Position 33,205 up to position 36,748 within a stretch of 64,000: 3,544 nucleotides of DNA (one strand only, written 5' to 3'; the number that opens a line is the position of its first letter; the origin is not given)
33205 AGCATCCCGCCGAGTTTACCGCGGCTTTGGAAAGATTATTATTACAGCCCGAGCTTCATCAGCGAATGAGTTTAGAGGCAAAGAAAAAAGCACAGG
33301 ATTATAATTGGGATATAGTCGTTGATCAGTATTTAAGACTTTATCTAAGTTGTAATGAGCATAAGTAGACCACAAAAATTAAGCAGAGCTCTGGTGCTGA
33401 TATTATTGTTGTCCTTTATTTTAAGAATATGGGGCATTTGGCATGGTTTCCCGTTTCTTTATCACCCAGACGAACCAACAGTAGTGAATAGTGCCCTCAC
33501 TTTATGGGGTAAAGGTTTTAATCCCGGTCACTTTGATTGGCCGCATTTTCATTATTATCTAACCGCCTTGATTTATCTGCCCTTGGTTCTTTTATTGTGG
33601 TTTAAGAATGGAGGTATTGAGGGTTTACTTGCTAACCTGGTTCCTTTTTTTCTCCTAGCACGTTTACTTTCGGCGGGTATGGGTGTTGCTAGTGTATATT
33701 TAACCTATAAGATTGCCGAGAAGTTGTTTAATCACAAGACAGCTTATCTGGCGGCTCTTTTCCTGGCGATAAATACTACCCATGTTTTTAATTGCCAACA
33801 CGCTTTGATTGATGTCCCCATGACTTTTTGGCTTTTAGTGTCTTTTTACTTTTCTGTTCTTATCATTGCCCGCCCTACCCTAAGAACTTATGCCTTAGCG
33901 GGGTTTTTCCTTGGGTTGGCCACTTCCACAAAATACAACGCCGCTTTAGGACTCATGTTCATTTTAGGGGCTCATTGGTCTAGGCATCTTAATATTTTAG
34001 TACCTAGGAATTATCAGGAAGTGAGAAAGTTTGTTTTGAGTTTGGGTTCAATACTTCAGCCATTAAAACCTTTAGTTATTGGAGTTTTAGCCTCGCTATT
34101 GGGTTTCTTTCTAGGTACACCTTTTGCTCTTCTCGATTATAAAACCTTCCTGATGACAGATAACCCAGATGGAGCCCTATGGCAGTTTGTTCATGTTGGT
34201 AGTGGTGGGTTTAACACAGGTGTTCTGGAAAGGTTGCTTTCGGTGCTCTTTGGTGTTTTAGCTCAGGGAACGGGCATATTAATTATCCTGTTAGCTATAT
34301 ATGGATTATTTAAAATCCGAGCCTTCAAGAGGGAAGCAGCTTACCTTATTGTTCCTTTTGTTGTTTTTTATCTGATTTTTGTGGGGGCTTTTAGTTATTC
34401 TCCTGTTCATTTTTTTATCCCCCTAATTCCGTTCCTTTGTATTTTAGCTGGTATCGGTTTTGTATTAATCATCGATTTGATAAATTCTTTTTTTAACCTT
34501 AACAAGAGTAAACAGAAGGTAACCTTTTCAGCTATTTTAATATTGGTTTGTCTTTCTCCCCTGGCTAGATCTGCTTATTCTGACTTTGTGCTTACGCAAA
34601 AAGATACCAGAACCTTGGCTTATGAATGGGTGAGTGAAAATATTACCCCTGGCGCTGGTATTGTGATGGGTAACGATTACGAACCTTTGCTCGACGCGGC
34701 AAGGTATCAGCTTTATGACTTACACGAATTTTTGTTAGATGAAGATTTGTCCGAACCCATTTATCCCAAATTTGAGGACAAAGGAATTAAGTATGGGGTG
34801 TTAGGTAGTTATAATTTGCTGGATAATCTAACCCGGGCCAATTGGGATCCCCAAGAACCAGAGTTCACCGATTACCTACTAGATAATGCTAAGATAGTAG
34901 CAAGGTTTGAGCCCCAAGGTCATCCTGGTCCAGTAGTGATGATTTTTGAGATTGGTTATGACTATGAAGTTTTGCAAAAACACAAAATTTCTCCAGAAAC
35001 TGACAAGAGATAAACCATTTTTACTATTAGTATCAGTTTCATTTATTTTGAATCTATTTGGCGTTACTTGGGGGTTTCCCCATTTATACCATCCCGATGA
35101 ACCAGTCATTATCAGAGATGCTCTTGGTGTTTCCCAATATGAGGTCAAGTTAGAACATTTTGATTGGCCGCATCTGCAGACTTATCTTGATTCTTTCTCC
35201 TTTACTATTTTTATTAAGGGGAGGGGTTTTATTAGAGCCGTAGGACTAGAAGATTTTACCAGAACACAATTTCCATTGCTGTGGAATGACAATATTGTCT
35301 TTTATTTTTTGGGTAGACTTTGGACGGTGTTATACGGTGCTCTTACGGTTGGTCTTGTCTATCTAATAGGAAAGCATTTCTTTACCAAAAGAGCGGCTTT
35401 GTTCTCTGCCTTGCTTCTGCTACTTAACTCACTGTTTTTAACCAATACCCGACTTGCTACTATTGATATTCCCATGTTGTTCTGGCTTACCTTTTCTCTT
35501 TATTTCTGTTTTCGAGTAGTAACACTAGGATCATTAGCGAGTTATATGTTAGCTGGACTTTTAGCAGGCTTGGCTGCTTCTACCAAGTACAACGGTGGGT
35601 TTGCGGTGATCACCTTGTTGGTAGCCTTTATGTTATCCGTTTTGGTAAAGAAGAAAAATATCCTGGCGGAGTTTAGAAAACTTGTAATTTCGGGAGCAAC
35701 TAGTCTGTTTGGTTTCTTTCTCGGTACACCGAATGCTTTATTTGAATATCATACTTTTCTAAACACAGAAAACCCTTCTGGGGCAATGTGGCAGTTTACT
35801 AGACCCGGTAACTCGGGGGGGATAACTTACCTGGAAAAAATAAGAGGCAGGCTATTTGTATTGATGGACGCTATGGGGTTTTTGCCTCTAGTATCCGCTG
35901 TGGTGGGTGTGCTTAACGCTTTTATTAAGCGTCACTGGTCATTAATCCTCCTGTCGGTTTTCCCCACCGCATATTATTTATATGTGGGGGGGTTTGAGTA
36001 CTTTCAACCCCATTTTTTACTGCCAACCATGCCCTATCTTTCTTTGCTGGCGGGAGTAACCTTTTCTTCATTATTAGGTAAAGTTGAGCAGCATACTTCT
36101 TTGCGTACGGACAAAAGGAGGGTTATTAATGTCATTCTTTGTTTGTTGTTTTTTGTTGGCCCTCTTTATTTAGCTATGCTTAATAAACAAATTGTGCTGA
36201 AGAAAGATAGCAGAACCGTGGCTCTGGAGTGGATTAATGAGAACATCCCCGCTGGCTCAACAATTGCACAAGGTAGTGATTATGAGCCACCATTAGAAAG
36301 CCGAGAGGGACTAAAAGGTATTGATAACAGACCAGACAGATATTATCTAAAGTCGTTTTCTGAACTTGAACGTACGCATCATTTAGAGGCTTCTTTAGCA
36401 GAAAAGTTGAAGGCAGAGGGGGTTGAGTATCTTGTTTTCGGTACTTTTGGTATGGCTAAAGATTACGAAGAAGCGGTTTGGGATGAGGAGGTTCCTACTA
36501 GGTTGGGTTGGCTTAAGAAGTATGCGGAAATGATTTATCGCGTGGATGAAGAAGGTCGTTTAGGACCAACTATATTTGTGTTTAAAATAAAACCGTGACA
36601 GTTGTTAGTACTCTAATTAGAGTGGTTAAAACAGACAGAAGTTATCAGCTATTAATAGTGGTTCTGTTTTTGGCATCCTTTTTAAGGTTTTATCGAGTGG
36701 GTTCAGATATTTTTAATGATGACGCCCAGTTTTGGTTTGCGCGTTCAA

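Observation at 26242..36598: Tandem paralog family sharing an N-terminal RxWGI...GFPF(L)YHPDEP motif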

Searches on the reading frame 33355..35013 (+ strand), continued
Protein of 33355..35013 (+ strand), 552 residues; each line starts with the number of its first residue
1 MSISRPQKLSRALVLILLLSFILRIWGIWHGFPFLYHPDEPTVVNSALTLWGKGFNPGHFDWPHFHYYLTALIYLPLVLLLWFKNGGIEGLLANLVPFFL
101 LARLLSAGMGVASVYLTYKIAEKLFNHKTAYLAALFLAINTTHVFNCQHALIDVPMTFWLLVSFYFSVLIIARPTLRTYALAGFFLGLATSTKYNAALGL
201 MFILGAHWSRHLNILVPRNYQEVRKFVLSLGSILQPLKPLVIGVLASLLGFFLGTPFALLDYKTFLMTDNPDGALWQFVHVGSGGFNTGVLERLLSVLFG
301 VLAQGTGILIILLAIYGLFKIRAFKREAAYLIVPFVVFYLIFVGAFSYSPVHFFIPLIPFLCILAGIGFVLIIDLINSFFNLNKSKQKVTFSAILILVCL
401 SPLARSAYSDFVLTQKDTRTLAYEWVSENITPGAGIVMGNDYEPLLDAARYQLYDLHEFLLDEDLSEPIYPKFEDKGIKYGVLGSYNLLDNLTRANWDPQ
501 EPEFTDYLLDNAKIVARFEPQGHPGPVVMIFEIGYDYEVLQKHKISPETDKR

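Call 22: find_related_loci(query=A2, collection=genome_contigs, flank=10000)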
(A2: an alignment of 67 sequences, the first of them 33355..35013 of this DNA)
Query A2 (552 aa) in genome_contigs; peptide patterns used: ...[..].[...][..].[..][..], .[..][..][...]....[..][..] (x = any residue, [..] = any of these).
599 stretches matched a pattern (row limit reached: there are more); 518 encode a relative of the query (tblastn E <= 1e-3); the best 80 are kept; 80 distinct loci.
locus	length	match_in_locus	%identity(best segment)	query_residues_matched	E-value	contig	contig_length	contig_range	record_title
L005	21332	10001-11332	34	5-485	6e-69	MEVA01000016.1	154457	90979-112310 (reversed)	MAG: candidate division WWE3 bacterium RIFCSPHIGHO2_01_FULL_42_13 rifcsphigho2_01_scaffold_797, whole genome shotgun seq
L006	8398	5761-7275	33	5-538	1e-68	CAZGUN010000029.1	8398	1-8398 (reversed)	MAG TPA_asm: uncultured Candidatus Saccharibacteria bacterium isolate SRP136066_co1_184 genome assembly, contig: NODE_12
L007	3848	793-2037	36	7-431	4e-68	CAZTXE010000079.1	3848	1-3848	MAG TPA_asm: uncultured Candidatus Saccharibacteria bacterium isolate binchicken_co28_14 genome assembly, contig: NODE_1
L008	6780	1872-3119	36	4-431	7e-68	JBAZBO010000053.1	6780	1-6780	MAG: Patescibacteria group bacterium isolate SO_2017_GW1_114 NODE_42436_length_6780_cov_0.799790_OW334_2017, whole genom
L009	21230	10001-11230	36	13-433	3e-66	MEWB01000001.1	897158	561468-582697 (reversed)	MAG: candidate division WWE3 bacterium RIFOXYC1_FULL_40_10 RIFOXYC1_FULL_WWE3_40_10_complete_curated, whole genome shotg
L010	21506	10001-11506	32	10-533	1e-65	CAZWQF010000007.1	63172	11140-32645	MAG TPA_asm: uncultured Candidatus Saccharibacteria bacterium isolate SRP286056_co1_672 genome assembly, contig: NODE_42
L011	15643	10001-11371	34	13-432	3e-64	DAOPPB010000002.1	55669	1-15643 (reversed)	MAG TPA_asm: bacterium isolate AMR_MDS_1559 NODE_749_length_55669_cov_7.511670, whole genome shotgun sequence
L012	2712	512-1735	36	16-436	6e-65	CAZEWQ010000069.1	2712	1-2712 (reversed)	MAG TPA_asm: uncultured Candidatus Saccharibacteria bacterium isolate SRP104257_co1_380 genome assembly, contig: NODE_48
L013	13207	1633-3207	33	11-533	2e-63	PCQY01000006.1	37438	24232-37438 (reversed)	MAG: candidate division WWE3 bacterium CG23_combo_of_CG06-09_8_20_14_all_40_14 CG23_scaffold_256_c, whole genome shotgun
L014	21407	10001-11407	32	7-512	2e-63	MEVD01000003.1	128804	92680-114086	MAG: candidate division WWE3 bacterium RIFCSPHIGHO2_02_FULL_38_14 rifcsphigho2_02_scaffold_127, whole genome shotgun seq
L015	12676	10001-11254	33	8-431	4e-62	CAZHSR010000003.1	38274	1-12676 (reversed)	MAG TPA_asm: uncultured Candidatus Saccharibacteria bacterium isolate SRP192927_co7_633 genome assembly, contig: NODE_15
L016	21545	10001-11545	32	1-531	3e-62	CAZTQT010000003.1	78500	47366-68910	MAG TPA_asm: uncultured Candidatus Saccharibacteria bacterium isolate binchicken_co45_572 genome assembly, contig: NODE_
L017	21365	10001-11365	31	7-467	5e-62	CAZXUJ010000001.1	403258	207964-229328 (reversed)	MAG TPA_asm: uncultured Candidatus Saccharibacteria bacterium isolate SRP192515_co1_190 genome assembly, contig: NODE_6_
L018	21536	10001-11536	30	6-542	3e-62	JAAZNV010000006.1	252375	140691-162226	MAG: candidate division WWE3 bacterium isolate AS27yjCOA_202 63122_AS27, whole genome shotgun sequence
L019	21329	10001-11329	34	13-441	2e-61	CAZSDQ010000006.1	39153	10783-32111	MAG TPA_asm: uncultured Candidatus Saccharibacteria bacterium isolate binchicken_co117_468 genome assembly, contig: NODE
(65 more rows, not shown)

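Call 29: predict_structure(alignment_id=A2)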
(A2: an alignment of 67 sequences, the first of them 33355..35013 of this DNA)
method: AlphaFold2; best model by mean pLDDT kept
length: 552 residues; sequences in the alignment: 67
mean_pLDDT: 91.8   pTM: 0.91
mean pLDDT of the five models: 91.8, 91.1, 91.1, 90.7, 90.5
residues with pLDDT >= 90: 432; 70-90: 89; 50-70: 19; < 50: 12
segments of 3 or more residues with pLDDT < 50: 543-546, 548-552
pLDDT, mean of each block of 10 residues (from residue 1): 75 98 96 88 94 92 95 94 85 90 98 98 97 98 97 98 98 96 98 97 94 73 81 83 98 97 97 92 74 92 95 97 89 96 90 97 98 98 98 98 96 95 97 94 94 95 88 94 95 92 91 95 96 70 48 35
secondary structure, 60 per line:
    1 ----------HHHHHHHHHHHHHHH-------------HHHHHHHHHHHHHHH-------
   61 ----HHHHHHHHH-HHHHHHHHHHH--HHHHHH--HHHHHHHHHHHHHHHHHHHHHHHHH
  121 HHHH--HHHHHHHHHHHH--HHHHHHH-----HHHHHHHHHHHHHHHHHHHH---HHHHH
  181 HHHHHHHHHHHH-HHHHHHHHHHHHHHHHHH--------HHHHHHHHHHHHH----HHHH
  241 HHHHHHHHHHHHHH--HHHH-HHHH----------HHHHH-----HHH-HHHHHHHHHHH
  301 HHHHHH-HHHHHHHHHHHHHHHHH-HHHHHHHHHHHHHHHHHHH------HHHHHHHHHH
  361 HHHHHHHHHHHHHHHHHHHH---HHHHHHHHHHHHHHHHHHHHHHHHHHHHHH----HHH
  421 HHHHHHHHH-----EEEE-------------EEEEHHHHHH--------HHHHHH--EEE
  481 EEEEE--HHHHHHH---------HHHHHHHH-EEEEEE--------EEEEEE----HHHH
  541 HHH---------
elements in order: H11-25 H39-53 H65-73 H75-85 H88-93 H96-124 H127-138 H141-147 H153-172 H176-192 H194-211 H220-232 H237-254 H257-260 H262-265 H276-280 H290-306 H308-324 H326-344 H351-380 H384-413 H418-429 E435-438 E452-455 H456-461 H470-475 E478-485 H488-494 H504-511 E513-518 E527-532 H537-543

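Call 31: fold_search(model_id=the predicted structure, library=pdb)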
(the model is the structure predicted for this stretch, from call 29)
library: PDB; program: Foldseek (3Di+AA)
matches with E <= 10: 337; with E <= 0.001: 28
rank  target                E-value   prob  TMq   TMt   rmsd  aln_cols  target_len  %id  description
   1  8b6l_I                7.7e-10  1.00  0.45  0.38  14.1       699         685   14  Subtomogram average of the human Sec61-TRAP-OSTA-translocon (released 2022-12-07)
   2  6s7o_A                9.6e-10  1.00  0.46  0.39  13.3       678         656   15  Cryo-EM structure of human oligosaccharyltransferase complex OST-A (released 2019-12-18)
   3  7oci_F                1.1e-09  1.00  0.46  0.41  13.2       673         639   14  Cryo-EM structure of yeast Ost6p containing oligosaccharyltransferase complex (released 2022-02-16)
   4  9n9j_I                1.8e-09  1.00  0.47  0.38  14.6       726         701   14  Structure of a GRP94 folding intermediate engaged with a CCDC134- and FKBP11-bound secretory translocon (released 2025-11-19)
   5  8pn9_A                3.6e-09  1.00  0.49  0.42  12.3       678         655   13  Structure of human oligosaccharyltransferase OST-A complex bound to NGI-1 (released 2024-05-08)
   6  8agc_A                7.8e-09  1.00  0.48  0.40  13.0       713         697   13  Structure of yeast oligosaccharylransferase complex with lipid-linked oligosaccharide and non-acceptor peptide bound (released 2022-12-07)
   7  8agb_A                1.1e-08  1.00  0.45  0.40  13.6       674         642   14  Structure of yeast oligosaccharylransferase complex with lipid-linked oligosaccharide bound (released 2022-12-07)
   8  8age_A                1.9e-08  1.00  0.48  0.43  12.5       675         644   13  Structure of yeast oligosaccharylransferase complex with acceptor peptide bound (released 2022-12-07)
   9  7e9s_A                2.3e-08  1.00  0.51  0.34  12.6       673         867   13  Archaeal oligosaccharyltransferase AglB from Archaeoglobus fulgidus in complex with an inhibitory peptide and a dolich (released 2021-09-08)
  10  6ezn_F                2.6e-08  1.00  0.47  0.41  13.9       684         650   13  Cryo-EM structure of the yeast oligosaccharyltransferase (OST) complex (released 2018-01-17)
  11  6s7t_A                4.5e-08  1.00  0.46  0.37  13.2       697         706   12  Cryo-EM structure of human oligosaccharyltransferase complex OST-B (released 2019-12-18)
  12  3wak                  6.6e-08  1.00  0.49  0.34  12.0       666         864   14  Crystal structure of the Archaeoglobus fulgidus oligosaccharyltransferase (O29867_ARCFU) in the apo form (released 2013-10-30)
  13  3waj                  9.3e-08  1.00  0.49  0.36  14.4       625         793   14  Crystal structure of the Archaeoglobus fulgidus oligosaccharyltransferase (O29867_ARCFU) complex with Zn and sulfate (released 2013-10-30)
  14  6ftg_5                9.3e-08  1.00  0.46  0.41  14.5       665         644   14  Subtomogram average of OST-containing ribosome-translocon complexes from canine rough microsomal membranes (released 2018-03-21)
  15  5f15                  1.2e-07  1.00  0.49  0.50  11.3       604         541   14  Crystal Structure of ArnT from Cupriavidus metallidurans bound to Undecaprenyl phosphate (released 2016-02-17)
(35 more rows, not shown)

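Call 73: search_protein_representatives(alignment_id=A2)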
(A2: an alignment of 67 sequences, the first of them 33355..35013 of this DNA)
Query: 67 sequences, 517 profile positions. Proteins with E-value up to 0.001 (for the whole library): 100619; up to 1e-10: 31807; up to 1e-30: 10170. The best 150 are listed.
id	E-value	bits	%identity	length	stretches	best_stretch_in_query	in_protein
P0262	4.1e-185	633.0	-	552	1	3-515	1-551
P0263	9.0e-182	622.0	-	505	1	3-515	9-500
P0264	7.3e-180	615.7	-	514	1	3-515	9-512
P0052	1.8e-175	601.2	-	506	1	9-515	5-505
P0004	1.9e-175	601.1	-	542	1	7-515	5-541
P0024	2.5e-175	600.7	-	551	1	3-515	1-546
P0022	5.7e-174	596.2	-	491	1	19-515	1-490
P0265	2.7e-173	594.0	-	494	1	3-515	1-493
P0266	5.7e-171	586.3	-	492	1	3-514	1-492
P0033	5.9e-171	586.3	-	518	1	6-513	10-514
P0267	2.3e-170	584.3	-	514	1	3-514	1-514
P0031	6.7e-170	582.8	-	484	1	3-514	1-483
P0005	7.1e-170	582.7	-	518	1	7-515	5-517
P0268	2.8e-169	580.7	-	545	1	7-515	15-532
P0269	6.2e-169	579.6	-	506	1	7-514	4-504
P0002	1.2e-155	535.8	-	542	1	3-516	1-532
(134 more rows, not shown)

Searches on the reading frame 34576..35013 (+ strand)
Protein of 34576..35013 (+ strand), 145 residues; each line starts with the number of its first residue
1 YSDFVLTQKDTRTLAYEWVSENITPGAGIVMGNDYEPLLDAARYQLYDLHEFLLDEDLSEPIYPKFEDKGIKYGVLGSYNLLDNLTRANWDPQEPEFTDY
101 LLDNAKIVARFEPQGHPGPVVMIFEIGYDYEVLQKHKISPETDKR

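Call 60: predict_structure(alignment_id=A3)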
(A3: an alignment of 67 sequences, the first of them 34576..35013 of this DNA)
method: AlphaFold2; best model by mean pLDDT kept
length: 145 residues; sequences in the alignment: 67
mean_pLDDT: 90.4   pTM: 0.83
mean pLDDT of the five models: 90.4, 90.4, 89.8, 88.1, 87.1
residues with pLDDT >= 90: 107; 70-90: 26; 50-70: 12; < 50: 0
segments of 3 or more residues with pLDDT < 50: none
pLDDT, mean of each block of 10 residues (from residue 1): 84 98 98 94 97 91 92 97 93 90 95 95 90 67 62
secondary structure, 60 per line:
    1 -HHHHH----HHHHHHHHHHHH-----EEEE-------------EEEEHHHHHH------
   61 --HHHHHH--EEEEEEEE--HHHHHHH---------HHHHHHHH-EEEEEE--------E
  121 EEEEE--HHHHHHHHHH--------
elements in order: H2-6 H11-22 E28-31 E45-48 H49-54 H63-68 E71-78 H81-87 H97-104 E106-111 E120-125 H128-137

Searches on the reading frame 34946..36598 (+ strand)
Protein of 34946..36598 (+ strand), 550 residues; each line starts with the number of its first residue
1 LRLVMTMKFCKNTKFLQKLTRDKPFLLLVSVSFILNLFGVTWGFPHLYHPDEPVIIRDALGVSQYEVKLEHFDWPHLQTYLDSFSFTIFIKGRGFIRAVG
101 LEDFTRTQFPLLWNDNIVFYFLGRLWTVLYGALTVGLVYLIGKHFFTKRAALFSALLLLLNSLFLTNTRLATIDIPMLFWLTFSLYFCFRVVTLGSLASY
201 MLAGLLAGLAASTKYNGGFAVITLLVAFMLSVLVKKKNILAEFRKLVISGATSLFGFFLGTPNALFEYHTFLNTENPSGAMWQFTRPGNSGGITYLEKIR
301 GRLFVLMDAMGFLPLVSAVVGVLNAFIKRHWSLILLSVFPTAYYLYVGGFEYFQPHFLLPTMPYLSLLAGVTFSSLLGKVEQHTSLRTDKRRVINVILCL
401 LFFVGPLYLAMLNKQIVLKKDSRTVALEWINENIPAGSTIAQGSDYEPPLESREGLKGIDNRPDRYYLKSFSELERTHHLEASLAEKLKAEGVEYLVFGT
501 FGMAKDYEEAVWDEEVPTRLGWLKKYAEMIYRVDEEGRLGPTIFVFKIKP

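Call 4: search_protein_families(library=pfam, proteins=[window:34946-36598:+], max_evalue=0.01)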
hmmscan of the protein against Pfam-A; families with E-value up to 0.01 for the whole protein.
window:34946-36598:+ (550 aa): 2 families
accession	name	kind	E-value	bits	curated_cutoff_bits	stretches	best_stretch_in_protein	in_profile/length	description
PF13231.12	PMT_2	-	4.8e-16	59.8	26.1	1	124-237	25-136/160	Dolichyl-phosphate-mannose-protein mannosyltransferase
PF02366.24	PMT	-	2.2e-14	54.1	22.7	1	118-235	80-203/245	Dolichyl-phosphate-mannose-protein mannosyltransferase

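Call 7: search_protein_families(library=ncbifam, proteins=[window:34946-36598:+], max_evalue=0.01)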
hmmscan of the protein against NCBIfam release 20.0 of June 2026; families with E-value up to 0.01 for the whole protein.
window:34946-36598:+ (550 aa): 2 families
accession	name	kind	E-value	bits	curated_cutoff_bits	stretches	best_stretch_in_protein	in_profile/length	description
TIGR03663.1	TIGR03663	subfamily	0.00047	19.3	126.25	1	122-241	72-190/435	flippase activity-associated protein Agl23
TIGR04154.1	archaeo_STT3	subfamily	0.0018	16.7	450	0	124-179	99-155/831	oligosaccharyl transferase, archaeosortase A system-associated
